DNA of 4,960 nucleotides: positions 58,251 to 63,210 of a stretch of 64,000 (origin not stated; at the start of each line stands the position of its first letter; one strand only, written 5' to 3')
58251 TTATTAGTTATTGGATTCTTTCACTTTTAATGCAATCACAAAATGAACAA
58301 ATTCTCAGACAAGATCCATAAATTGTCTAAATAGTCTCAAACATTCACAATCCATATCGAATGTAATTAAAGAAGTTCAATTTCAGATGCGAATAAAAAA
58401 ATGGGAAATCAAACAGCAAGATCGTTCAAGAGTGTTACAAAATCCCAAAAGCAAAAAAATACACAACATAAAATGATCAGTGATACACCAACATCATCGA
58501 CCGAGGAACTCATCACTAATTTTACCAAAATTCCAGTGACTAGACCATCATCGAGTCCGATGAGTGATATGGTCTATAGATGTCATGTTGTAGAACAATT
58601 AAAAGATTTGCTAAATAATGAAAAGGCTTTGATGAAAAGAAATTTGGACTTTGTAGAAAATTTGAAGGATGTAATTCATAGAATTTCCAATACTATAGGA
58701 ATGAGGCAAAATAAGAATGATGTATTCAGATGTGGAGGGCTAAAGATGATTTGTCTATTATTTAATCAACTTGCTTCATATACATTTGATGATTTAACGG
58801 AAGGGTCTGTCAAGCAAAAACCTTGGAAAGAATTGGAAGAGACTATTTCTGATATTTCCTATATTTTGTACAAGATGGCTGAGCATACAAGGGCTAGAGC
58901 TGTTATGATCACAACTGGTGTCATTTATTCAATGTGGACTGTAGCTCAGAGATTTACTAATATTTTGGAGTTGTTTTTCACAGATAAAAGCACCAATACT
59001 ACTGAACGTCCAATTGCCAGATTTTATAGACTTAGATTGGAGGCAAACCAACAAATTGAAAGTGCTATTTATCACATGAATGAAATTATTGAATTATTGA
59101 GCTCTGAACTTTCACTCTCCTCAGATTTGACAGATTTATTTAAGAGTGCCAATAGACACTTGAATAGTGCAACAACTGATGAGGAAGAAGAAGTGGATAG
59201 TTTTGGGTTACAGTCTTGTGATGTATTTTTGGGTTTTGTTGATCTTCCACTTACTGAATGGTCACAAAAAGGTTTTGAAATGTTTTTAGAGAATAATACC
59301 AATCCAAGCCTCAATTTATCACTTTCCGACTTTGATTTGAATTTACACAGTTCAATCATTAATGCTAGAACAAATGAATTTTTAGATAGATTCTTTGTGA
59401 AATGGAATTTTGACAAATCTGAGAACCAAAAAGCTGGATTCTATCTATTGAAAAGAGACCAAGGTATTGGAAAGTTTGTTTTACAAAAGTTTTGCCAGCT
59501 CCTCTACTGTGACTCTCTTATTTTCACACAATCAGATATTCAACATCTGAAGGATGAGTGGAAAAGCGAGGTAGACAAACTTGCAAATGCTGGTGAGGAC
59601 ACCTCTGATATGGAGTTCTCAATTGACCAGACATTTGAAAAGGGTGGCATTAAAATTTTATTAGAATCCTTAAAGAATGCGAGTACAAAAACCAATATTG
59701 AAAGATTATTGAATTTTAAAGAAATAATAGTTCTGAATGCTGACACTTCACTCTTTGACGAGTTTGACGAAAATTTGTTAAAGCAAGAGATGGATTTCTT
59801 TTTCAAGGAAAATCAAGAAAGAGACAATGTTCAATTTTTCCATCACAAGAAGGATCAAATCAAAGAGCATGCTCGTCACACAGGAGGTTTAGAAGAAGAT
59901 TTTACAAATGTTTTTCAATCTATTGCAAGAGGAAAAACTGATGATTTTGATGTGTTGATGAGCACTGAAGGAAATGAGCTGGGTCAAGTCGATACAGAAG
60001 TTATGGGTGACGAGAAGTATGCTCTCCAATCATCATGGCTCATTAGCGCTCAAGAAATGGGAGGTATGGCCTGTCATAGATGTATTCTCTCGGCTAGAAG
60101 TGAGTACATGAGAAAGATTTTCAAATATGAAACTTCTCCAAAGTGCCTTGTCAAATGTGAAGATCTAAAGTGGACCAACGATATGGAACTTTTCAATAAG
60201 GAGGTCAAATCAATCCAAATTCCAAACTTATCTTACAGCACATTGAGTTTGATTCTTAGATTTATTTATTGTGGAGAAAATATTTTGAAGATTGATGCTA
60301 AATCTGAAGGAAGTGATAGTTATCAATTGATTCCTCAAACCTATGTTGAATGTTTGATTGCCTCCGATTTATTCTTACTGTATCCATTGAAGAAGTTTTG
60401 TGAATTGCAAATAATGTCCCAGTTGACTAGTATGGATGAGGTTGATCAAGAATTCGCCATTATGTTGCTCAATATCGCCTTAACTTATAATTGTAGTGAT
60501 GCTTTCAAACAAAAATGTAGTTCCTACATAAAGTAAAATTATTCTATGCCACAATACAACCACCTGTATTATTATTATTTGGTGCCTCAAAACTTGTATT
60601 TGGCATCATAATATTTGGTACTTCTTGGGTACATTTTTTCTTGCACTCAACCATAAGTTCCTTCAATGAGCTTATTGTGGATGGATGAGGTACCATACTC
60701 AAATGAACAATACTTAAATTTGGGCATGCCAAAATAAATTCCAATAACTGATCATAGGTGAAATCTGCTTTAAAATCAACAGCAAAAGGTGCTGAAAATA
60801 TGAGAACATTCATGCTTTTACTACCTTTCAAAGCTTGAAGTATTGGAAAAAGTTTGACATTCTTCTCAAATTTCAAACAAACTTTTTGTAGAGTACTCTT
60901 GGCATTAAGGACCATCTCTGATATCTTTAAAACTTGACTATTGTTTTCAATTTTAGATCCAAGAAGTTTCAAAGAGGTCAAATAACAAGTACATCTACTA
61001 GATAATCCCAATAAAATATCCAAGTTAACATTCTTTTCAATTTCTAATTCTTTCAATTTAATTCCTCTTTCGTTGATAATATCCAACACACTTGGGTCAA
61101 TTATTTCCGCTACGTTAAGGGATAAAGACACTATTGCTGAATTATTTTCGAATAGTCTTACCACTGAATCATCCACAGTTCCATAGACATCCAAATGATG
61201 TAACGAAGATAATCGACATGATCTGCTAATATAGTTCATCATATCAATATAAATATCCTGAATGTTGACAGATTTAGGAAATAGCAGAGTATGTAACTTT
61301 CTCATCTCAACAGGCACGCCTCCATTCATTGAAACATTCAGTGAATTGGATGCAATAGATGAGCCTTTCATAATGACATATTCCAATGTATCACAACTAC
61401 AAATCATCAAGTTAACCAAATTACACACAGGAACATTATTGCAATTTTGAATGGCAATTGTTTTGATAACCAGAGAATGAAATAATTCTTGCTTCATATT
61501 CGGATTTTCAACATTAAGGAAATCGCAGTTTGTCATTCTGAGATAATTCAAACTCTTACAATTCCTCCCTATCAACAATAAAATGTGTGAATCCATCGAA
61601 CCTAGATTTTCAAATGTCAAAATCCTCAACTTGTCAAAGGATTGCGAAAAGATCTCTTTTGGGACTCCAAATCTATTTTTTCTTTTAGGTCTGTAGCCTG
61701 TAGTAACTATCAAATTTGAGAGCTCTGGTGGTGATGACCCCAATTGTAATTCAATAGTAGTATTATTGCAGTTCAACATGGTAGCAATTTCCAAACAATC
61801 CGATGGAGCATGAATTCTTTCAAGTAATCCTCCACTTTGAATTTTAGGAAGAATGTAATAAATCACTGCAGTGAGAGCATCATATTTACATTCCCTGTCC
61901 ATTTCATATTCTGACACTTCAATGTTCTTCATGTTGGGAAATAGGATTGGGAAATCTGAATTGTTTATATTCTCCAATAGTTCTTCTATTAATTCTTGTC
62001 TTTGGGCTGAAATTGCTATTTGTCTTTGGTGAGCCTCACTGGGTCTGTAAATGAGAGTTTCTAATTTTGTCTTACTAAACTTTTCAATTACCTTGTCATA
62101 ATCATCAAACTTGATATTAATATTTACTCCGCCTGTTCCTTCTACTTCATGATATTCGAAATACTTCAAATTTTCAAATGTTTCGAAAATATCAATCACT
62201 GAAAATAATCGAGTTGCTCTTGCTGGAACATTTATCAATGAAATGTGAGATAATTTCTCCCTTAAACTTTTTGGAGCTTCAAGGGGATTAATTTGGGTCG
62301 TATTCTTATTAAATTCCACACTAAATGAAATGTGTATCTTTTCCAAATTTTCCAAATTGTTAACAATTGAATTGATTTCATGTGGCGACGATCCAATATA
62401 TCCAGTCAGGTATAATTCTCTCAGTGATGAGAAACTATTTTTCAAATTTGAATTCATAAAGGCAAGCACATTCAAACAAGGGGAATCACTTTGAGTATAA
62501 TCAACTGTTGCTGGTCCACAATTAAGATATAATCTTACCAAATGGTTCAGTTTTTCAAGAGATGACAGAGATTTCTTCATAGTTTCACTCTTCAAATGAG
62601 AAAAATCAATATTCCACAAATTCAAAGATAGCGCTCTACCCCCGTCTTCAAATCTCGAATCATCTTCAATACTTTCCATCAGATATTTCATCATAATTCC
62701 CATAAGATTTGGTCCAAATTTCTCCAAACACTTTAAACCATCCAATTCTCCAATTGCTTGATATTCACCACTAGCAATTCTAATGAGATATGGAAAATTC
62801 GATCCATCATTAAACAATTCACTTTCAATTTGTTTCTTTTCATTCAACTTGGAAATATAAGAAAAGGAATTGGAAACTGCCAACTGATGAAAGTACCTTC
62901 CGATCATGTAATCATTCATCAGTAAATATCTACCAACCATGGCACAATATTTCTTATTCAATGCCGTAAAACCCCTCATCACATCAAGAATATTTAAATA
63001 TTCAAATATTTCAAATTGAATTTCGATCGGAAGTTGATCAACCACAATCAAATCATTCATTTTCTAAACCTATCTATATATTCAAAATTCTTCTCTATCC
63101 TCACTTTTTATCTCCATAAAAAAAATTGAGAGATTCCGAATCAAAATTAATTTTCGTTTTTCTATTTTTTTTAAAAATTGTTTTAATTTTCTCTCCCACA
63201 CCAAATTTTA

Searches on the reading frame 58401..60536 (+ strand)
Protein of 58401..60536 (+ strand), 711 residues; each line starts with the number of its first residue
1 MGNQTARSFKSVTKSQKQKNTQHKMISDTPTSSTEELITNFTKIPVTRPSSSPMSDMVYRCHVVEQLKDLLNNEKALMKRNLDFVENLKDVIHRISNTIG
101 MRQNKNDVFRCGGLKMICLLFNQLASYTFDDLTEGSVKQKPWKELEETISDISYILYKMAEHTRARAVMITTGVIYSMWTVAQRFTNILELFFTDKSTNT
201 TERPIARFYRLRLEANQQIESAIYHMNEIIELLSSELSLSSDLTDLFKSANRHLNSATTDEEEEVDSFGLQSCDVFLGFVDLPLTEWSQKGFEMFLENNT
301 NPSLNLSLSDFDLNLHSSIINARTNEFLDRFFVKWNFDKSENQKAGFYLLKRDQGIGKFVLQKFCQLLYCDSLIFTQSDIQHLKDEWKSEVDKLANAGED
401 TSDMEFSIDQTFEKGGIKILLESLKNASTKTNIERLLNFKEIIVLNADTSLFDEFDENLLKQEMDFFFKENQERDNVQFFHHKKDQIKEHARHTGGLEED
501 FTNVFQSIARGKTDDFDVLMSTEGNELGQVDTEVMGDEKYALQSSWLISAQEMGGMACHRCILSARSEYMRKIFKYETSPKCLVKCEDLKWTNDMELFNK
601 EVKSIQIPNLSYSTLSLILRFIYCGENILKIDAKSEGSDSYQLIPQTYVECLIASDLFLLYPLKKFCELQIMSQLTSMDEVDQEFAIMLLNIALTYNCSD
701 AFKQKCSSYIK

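Call 16: search_protein_families(library=pfam, proteins=[window:58401-60536:+])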
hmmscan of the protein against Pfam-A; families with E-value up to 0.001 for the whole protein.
window:58401-60536:+ (711 aa): 1 family
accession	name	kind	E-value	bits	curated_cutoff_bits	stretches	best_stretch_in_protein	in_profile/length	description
PF00651.37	BTB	-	1.7e-07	31.8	20.5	1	557-669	24-104/110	BTB/POZ domain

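Call 61: search_protein_families(library=pfam, proteins=[P0241])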
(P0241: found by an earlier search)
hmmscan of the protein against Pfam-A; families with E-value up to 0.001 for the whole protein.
P0241 (503 aa): 3 families
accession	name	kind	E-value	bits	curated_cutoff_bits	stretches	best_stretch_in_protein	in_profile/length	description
PF05577.18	Peptidase_S28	-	7.8e-64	216.5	25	1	36-486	1-433/434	Serine carboxypeptidase S28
PF00561.26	Abhydrolase_1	-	2.2e-06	28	25.8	1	83-195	2-102/245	alpha/beta hydrolase fold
PF11144.14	DUF2920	-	0.0001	22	24.7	1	119-199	144-223/400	Protein of unknown function (DUF2920)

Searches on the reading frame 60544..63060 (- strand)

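Call 16: search_protein_families(library=pfam, proteins=[window:60544-63060:-])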
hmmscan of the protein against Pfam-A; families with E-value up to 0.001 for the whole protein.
window:60544-63060:- (838 aa): 0 families

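Call 61: search_protein_families(library=pfam, proteins=[P0241])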
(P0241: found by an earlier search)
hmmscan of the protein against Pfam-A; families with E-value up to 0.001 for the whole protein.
P0241 (503 aa): 3 families
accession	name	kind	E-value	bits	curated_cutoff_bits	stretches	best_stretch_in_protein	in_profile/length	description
PF05577.18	Peptidase_S28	-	7.8e-64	216.5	25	1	36-486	1-433/434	Serine carboxypeptidase S28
PF00561.26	Abhydrolase_1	-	2.2e-06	28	25.8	1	83-195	2-102/245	alpha/beta hydrolase fold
PF11144.14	DUF2920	-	0.0001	22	24.7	1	119-199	144-223/400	Protein of unknown function (DUF2920)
